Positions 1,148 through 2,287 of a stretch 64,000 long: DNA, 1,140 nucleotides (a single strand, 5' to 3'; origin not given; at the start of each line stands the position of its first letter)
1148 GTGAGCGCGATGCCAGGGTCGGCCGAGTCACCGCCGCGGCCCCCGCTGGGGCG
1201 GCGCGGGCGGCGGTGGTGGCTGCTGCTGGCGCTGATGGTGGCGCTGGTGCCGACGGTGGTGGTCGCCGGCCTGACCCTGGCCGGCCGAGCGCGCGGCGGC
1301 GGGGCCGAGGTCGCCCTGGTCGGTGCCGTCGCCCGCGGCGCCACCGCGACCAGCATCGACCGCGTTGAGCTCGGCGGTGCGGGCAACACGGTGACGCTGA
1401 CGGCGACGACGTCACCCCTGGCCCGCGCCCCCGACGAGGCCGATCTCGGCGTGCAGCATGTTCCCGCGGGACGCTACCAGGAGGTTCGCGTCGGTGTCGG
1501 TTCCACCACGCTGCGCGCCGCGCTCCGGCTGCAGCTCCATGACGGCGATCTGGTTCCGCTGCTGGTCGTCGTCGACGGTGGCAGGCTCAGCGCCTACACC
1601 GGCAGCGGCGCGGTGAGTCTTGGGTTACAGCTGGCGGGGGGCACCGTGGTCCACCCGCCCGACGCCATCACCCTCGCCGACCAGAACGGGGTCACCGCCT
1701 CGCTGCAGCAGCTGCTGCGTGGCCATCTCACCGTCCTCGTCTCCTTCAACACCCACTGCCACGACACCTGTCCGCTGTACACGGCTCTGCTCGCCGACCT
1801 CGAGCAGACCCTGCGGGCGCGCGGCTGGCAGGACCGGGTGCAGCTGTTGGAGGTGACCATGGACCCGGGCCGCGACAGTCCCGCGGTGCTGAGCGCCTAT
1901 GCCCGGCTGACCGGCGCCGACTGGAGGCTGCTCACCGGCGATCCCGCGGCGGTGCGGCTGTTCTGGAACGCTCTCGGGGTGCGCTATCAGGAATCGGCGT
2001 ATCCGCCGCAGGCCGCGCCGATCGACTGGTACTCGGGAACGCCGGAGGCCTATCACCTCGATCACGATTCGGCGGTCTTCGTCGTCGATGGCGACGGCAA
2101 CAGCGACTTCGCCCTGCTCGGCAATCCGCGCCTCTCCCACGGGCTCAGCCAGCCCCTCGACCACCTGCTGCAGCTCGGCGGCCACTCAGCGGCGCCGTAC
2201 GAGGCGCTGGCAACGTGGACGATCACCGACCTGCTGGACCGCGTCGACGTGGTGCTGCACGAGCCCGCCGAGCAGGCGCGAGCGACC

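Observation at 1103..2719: Natural fusion of SCO1/SenC copper chaperone and TlpA-like thiol reductase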

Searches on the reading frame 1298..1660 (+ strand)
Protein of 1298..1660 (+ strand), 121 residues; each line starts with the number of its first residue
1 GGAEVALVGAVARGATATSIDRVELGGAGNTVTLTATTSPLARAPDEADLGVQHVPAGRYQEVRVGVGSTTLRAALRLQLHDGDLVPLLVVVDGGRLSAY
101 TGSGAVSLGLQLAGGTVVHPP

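Call 44: predict_structure(alignment_id=A2)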
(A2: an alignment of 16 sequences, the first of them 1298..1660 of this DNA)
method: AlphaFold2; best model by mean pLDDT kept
length: 121 residues; sequences in the alignment: 16
mean_pLDDT: 94.2   pTM: 0.87
mean pLDDT of the five models: 94.2, 92.6, 92.1, 92.2, 91.2
residues with pLDDT >= 90: 108; 70-90: 10; 50-70: 3; < 50: 0
segments of 3 or more residues with pLDDT < 50: none
pLDDT, mean of each block of 10 residues (from residue 1): 95 95 93 92 96 96 96 97 97 96 94 85 62
secondary structure, 60 per line:
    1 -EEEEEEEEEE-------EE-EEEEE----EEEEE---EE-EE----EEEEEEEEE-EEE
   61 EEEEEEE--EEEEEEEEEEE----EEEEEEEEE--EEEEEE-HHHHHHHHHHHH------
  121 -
elements in order: E2-11 E22-26 E31-35 E48-56 E58-67 E70-80 E85-93 E96-101 H103-114

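Call 46: search_protein_families(library=pfam, alignment_id=A2, max_evalue=10)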
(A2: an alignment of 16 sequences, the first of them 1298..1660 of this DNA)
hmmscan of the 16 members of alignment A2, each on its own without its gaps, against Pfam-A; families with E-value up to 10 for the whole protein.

A. member 1, window:1298-1660:+ (121 aa): 1 family
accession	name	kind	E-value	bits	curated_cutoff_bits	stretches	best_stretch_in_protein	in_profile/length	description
PF14321.11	DUF4382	-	0.22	12.2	25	1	46-87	61-95/136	Domain of unknown function (DUF4382)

B. families by the number of members that match (of 16 scanned): 5 families
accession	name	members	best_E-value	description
PF09167.16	DUF1942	1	0.011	Domain of unknown function (DUF1942)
PF21274.3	Rng_hyd_C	1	0.042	Aromatic-ring hydroxylase, C-terminal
PF23990.1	PilB3_N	1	0.19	PilB3-like, N-terminal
PF14321.11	DUF4382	1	0.22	Domain of unknown function (DUF4382)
PF19876.4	DUF6349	1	0.25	Family of unknown function (DUF6349)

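Call 47: fold_search(model_id=the predicted structure, library=pdb)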
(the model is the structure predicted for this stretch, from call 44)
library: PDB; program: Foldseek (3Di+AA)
matches with E <= 10: 650; with E <= 0.001: 0
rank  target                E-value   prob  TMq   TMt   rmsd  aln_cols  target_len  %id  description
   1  3ufi                  3.5e-03  1.00  0.54  0.27   5.5       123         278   11  Crystal structure of a putative cell adhesion protein (BACOVA_04980) from Bacteroides ovatus ATCC 8483 at 2.18 A resolut (released 2011-12-14)
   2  3t2l                  6.3e-03  1.00  0.46  0.22   8.9       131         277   11  Crystal structure of a Putative cell adhesion protein (BF1858) from Bacteroides fragilis NCTC 9343 at 2.33 A resolution (released 2011-08-10)
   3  4h40_B                7.1e-03  1.00  0.49  0.22   7.6       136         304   12  Crystal structure of a putative cell adhesion protein (BF2867) from Bacteroides fragilis NCTC 9343 at 2.57 A resolutio (released 2012-10-03)
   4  2mca_MODEL_1_A        8.3e-03  1.00  0.45  0.51   5.0       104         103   12  NMR structure of the protein YP_002937094.1 from Eubacterium rectale (released 2013-09-04)
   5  8vly_A                9.8e-03  0.99  0.42  0.14   5.3       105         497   10  Cryo-EM structure of human HGSNAT in transition state (released 2024-06-26)
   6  6d10_MODEL_1_A        1.0e-02  1.00  0.44  0.56   4.9       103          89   16  CS-rosetta determined structures of the C-terminal domain of AlgF from P. aeruginosa (released 2019-04-17)
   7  7pmy_A                1.4e-02  1.00  0.47  0.12   4.0       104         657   14  HsPepT2 bound to Ala-Phe in the inward facing partially occluded conformation (released 2021-10-20)
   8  2g2n_A                1.6e-02  0.90  0.35  0.37   6.1       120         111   16  Crystal Structure of E.coli transthyretin-related protein with bound Zn (released 2006-12-12)
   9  8vli_B                1.9e-02  0.96  0.41  0.13   9.4       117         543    9  Cryo-EM structure of human HGSNAT bound with CoA and product analog (released 2024-06-26)
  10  6hif_Y                1.9e-02  0.95  0.34  0.42   8.3       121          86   16  Kuenenia stuttgartiensis hydrazine dehydrogenase complex (released 2019-04-17)
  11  8vkj_A                2.0e-02  0.97  0.41  0.13   5.4       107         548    9  Cryo-EM structure of human HGSNAT bound with Acetyl-CoA (released 2024-06-26)
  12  8vlg_A                2.5e-02  0.92  0.38  0.12   6.0       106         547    9  Cryo-EM structure of human HGSNAT bound with Acetyl-CoA and substrate analog (released 2024-06-26)
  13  5z5m_C                2.6e-02  0.98  0.47  0.25   5.3       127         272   14  Crystal structure of (S)-allantoin synthase (released 2018-11-21)
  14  7nqk_A                2.6e-02  0.98  0.41  0.10   5.4       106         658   12  Cryo-EM structure of the mammalian peptide transporter PepT2 (released 2021-07-07)
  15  2igl_A                2.9e-02  0.96  0.41  0.42   5.1       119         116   12  Crystal Structure of E. coli YEDX, a transthyretin related protein (released 2007-10-02)
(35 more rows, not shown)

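Call 69: find_homologous_proteins(query=A2, max_evalue=0.001)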
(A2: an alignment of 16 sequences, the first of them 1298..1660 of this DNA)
Query A2 (16 sequences) (121 aa, profile of the alignment): 1 proteins with E <= 0.001 among 8000 candidates.
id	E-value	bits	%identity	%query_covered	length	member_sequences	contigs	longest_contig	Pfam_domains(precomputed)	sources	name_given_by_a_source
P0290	2.3e-35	139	37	100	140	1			-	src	-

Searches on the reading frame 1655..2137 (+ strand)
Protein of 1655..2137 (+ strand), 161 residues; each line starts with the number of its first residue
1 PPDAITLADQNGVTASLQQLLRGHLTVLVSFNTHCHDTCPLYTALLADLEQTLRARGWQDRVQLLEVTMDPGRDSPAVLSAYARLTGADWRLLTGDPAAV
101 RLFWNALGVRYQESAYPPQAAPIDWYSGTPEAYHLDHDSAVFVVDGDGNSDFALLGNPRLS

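Call 42: search_solved_structures(query=window:1655-2137:+, max_evalue=0.01, show_alignments=5)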
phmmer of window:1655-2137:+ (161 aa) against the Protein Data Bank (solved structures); distinct sequences matched with E-value up to 0.01: 11.
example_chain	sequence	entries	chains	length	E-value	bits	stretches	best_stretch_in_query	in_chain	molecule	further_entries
4wbr_D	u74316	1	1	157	1.3e-11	48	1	6-149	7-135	Blr1131 protein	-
4wbj_A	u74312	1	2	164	1.5e-11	47.8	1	6-149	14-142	Blr1131 protein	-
2k6v_A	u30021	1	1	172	2.4e-10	43.9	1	27-118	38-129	Putative cytochrome c oxidase assembly protein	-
4txo_D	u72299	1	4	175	4.8e-10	42.9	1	6-149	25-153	Blr1131 protein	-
4bpy_A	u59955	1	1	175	9.1e-07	32.2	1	2-111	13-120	SCO PROTEIN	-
1on4_A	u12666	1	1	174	1.8e-06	31.3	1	5-96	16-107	Sco1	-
1xzo_A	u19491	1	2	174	1.8e-06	31.3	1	5-96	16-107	Hypothetical protein ypmQ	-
4hde_A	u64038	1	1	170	0.00038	23.7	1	21-95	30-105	SCO1/SenC family lipoprotein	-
2rli_A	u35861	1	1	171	0.00045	23.5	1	20-111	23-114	SCO2 protein homolog, mitochondrial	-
2b7j_A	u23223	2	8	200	0.0031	20.7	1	20-84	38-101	SCO1 protein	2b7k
6n5u_A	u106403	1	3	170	0.0054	20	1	18-113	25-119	Protein SCO1 homolog 1, mitochondrial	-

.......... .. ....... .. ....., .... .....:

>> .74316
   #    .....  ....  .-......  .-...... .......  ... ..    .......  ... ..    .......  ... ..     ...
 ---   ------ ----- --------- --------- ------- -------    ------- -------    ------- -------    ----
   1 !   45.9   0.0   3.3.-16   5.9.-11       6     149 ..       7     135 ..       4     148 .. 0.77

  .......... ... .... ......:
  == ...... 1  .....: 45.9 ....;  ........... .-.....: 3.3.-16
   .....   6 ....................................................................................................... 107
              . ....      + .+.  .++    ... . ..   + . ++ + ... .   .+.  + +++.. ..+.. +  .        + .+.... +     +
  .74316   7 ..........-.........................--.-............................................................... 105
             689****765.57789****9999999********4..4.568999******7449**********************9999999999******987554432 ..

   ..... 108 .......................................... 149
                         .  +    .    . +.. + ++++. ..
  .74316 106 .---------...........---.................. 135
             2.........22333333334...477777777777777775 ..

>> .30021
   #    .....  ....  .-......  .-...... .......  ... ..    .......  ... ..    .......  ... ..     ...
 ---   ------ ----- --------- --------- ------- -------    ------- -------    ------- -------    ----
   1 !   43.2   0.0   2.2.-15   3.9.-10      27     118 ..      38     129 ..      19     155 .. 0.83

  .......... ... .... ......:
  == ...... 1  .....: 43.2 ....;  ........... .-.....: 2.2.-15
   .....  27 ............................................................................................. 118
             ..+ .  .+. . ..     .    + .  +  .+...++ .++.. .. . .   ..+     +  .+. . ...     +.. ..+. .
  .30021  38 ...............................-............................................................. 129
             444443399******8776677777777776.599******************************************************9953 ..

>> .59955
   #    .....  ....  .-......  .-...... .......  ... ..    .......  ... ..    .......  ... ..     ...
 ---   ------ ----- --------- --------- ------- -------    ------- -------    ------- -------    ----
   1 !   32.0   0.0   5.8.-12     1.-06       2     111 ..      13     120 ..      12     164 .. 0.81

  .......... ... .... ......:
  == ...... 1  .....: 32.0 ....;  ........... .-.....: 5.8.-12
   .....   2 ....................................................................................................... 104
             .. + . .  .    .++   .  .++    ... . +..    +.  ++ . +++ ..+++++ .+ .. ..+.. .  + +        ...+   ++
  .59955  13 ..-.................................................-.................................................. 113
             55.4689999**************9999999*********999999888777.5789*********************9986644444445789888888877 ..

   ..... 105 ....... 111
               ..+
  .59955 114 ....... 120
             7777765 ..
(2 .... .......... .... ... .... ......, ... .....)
